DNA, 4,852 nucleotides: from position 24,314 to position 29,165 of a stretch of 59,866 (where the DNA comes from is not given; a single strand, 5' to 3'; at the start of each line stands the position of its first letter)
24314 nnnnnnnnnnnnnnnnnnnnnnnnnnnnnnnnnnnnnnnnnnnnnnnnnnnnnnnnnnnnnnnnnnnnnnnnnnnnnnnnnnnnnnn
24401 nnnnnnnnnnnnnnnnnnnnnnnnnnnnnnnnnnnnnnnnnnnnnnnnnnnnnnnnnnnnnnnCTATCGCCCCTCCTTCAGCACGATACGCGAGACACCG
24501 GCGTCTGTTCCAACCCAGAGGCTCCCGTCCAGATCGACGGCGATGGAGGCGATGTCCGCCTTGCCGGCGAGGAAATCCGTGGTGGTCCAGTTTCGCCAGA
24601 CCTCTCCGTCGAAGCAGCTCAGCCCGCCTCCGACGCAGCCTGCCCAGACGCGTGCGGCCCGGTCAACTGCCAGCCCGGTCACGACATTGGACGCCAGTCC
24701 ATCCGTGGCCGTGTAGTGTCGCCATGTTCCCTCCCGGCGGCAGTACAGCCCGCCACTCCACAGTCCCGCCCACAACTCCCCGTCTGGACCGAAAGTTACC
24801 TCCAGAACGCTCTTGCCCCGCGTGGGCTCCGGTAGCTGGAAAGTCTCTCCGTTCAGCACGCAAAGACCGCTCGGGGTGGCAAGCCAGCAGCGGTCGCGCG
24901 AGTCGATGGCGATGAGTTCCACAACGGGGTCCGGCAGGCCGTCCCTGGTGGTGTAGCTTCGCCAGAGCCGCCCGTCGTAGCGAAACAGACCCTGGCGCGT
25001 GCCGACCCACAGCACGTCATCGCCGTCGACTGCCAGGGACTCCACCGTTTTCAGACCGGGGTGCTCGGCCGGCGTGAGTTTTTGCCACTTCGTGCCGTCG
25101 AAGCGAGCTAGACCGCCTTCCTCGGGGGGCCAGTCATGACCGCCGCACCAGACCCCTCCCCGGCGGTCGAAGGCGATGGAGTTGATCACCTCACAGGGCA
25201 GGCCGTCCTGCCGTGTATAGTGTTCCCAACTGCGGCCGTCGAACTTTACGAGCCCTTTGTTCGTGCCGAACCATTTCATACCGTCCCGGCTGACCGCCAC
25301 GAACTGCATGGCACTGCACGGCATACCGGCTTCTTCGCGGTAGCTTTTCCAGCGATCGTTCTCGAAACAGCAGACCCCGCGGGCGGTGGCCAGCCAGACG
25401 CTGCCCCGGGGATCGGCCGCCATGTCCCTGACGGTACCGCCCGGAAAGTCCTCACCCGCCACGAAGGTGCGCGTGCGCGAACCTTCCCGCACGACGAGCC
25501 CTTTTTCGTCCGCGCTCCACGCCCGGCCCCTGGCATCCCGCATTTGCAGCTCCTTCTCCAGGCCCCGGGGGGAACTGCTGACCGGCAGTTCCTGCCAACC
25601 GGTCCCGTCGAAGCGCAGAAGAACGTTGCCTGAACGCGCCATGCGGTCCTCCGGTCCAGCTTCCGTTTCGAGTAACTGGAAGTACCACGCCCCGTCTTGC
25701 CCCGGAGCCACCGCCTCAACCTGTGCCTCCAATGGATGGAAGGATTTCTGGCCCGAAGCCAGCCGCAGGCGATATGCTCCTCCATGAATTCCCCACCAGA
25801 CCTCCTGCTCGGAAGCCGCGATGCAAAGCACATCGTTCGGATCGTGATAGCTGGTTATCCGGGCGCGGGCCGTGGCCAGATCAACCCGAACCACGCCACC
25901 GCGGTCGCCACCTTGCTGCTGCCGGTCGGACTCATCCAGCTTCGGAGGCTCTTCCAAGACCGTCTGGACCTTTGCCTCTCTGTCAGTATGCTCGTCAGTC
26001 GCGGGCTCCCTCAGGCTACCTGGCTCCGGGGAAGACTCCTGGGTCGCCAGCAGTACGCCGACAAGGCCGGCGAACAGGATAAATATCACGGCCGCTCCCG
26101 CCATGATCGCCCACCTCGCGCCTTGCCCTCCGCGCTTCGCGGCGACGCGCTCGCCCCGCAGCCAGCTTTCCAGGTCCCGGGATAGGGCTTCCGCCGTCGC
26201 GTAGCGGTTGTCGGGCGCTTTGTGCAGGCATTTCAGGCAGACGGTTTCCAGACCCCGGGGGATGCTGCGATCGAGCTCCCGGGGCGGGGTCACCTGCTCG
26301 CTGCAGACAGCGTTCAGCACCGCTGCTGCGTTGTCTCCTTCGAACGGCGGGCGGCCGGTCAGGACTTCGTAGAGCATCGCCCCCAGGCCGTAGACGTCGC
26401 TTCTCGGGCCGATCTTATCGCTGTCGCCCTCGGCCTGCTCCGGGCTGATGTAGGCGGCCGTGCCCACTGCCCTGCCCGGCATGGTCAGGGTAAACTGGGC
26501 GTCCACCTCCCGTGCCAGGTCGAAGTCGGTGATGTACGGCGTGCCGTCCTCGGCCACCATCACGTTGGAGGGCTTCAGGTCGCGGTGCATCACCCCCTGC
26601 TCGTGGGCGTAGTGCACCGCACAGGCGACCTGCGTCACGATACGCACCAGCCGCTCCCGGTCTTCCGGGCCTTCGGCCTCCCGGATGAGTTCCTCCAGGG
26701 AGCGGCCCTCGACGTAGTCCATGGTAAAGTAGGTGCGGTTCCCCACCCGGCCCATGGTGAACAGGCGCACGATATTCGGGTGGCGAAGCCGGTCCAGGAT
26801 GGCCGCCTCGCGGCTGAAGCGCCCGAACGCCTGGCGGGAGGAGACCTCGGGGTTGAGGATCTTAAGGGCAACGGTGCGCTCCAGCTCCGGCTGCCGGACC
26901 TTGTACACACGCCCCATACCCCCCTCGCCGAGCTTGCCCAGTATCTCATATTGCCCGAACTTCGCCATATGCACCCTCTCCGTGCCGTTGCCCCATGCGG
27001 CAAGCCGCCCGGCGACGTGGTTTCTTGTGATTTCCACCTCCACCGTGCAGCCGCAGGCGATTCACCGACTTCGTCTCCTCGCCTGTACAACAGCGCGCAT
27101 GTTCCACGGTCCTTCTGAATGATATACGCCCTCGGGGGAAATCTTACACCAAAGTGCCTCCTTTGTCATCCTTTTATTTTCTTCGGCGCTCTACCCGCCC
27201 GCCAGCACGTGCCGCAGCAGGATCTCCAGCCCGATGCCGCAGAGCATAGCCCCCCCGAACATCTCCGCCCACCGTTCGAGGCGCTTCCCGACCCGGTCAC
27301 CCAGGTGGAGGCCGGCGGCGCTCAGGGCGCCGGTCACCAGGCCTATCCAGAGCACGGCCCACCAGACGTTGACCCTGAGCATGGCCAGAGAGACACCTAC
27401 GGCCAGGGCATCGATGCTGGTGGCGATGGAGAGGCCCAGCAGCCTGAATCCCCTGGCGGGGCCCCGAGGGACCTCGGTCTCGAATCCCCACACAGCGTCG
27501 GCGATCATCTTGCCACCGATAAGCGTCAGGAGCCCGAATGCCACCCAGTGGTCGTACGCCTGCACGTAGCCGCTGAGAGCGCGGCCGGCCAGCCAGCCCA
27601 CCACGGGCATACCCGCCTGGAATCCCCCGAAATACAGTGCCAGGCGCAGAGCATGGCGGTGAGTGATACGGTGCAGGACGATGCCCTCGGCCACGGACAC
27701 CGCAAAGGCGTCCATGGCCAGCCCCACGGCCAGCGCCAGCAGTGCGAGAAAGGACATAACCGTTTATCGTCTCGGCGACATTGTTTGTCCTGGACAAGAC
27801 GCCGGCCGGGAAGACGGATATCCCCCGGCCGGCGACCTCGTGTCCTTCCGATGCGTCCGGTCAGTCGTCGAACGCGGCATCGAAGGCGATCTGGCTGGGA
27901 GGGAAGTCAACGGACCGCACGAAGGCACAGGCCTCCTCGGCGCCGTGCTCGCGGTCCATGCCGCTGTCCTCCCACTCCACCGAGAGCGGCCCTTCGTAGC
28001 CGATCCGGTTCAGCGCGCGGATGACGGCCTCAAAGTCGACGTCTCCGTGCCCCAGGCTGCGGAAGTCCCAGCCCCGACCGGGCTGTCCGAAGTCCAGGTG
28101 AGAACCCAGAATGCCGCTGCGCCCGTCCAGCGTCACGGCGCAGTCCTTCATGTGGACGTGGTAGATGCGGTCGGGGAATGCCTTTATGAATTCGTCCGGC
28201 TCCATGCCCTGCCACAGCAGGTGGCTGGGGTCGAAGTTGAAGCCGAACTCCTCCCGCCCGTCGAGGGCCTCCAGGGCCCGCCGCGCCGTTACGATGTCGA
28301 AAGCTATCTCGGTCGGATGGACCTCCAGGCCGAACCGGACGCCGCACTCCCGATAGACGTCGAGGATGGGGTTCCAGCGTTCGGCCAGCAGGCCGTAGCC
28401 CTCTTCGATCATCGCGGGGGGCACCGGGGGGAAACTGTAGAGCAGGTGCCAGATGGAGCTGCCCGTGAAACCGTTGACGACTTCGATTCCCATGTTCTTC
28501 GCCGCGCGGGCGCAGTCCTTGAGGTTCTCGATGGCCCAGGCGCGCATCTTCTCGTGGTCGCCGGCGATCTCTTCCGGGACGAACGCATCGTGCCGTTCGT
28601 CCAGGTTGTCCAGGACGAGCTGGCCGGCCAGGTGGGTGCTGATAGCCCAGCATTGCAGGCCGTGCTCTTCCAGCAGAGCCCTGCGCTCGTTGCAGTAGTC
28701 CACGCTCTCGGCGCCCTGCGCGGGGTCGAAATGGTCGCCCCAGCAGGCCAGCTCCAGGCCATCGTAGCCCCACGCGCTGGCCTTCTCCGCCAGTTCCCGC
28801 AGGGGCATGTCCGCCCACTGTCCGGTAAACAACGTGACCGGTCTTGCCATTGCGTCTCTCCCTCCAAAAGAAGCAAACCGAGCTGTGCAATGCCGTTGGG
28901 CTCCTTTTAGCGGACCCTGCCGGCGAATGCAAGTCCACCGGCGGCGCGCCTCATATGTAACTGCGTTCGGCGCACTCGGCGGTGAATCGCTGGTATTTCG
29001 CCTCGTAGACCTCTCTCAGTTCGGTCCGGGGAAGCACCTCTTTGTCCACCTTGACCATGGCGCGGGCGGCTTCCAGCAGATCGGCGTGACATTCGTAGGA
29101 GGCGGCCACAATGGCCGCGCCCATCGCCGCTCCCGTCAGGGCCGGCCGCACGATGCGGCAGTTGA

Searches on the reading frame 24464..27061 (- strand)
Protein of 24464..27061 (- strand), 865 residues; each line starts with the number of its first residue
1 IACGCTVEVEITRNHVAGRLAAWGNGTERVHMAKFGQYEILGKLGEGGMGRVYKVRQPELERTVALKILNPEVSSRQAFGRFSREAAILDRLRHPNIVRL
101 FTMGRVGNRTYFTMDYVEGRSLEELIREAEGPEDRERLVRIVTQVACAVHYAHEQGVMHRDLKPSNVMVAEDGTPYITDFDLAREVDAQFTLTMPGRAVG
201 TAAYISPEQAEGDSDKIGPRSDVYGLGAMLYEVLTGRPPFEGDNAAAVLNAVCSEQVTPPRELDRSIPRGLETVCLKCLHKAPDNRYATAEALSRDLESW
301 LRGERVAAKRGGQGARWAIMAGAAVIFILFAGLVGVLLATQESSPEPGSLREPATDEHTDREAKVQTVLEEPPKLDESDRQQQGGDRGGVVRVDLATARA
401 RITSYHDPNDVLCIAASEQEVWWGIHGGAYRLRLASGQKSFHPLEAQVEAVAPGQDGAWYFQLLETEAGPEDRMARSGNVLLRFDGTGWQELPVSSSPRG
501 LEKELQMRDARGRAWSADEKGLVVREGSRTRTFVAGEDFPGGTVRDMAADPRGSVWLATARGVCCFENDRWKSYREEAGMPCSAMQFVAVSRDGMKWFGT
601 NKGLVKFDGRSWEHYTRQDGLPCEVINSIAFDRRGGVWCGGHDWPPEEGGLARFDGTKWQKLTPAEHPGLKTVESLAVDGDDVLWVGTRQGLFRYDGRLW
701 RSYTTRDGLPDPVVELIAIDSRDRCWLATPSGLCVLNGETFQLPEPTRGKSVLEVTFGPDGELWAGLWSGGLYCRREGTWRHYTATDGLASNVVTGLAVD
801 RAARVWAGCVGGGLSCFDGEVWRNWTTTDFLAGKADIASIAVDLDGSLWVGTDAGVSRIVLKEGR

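Call 19: search_protein_families(library=pfam, proteins=[window:24464-27061:-])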
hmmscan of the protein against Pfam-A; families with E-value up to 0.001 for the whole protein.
window:24464-27061:- (865 aa): 5 families
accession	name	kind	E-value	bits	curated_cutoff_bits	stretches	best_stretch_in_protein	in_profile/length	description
PF00069.31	Pkinase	-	3.4e-54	184.4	31.7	1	38-295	1-260/263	Protein kinase domain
PF07714.23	PK_Tyr_Ser-Thr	-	6e-37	127.8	23.1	1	41-289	4-251/258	Protein tyrosine and serine/threonine kinase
PF07494.17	Reg_prop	-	2e-14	52.3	20.4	0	620-642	1-23/24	Two component regulator propeller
PF03109.22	ABC1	-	1.1e-07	31.7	22.9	1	86-192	124-223/244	ABC1 atypical kinase-like domain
PF01636.29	APH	-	1.9e-06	28.3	23.2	0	154-184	167-198/239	Phosphotransferase enzyme family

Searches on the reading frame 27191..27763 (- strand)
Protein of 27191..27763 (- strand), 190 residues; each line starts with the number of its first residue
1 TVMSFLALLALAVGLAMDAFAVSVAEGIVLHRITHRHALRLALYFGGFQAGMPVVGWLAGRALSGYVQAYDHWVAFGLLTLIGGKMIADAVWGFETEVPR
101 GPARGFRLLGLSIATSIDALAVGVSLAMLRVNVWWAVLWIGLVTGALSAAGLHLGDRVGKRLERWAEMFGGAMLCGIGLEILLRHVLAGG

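Call 10: search_protein_families(library=pfam, proteins=[window:27191-27763:-])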
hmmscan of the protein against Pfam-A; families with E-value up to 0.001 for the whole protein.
window:27191-27763:- (190 aa): 1 family
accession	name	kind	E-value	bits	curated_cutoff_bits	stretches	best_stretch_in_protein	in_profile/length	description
PF02659.21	Mntp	-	7.9e-49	165.8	24.4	1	33-182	2-152/152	Putative manganese efflux pump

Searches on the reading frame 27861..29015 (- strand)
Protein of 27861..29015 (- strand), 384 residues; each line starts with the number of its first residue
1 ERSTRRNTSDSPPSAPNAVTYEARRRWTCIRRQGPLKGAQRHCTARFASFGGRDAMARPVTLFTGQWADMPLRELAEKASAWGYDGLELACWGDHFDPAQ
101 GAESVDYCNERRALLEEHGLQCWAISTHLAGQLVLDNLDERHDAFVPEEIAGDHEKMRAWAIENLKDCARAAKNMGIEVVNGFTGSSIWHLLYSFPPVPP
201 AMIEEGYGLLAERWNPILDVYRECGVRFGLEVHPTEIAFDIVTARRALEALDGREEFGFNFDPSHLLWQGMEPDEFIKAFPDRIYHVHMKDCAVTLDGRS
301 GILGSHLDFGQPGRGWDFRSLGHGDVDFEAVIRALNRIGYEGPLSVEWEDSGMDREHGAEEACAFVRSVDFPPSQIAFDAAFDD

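Call 10: search_protein_families(library=pfam, proteins=[window:27861-29015:-])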
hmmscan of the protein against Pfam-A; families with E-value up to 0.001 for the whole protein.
window:27861-29015:- (384 aa): 1 family
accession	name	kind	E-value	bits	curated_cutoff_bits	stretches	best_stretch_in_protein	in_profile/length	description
PF01261.30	AP_endonuc_2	-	8.2e-46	157.2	31.1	1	77-368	2-248/249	Xylose isomerase-like TIM barrel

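Call 61: search_protein_families(library=ncbifam, proteins=[window:27861-29015:-], max_evalue=0.00001)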
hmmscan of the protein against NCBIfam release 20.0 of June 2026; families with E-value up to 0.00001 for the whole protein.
window:27861-29015:- (384 aa): 2 families
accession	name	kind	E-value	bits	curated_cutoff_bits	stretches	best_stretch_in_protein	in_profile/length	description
TIGR04379.1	myo_inos_iolE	equivalog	2.7e-11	43.6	290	1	198-349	119-267/290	myo-inosose-2 dehydratase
NF041099.2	keto_glucon_epim_IolO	equivalog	1.7e-06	27.5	300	0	322-368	220-266/269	5-keto-L-gluconate epimerase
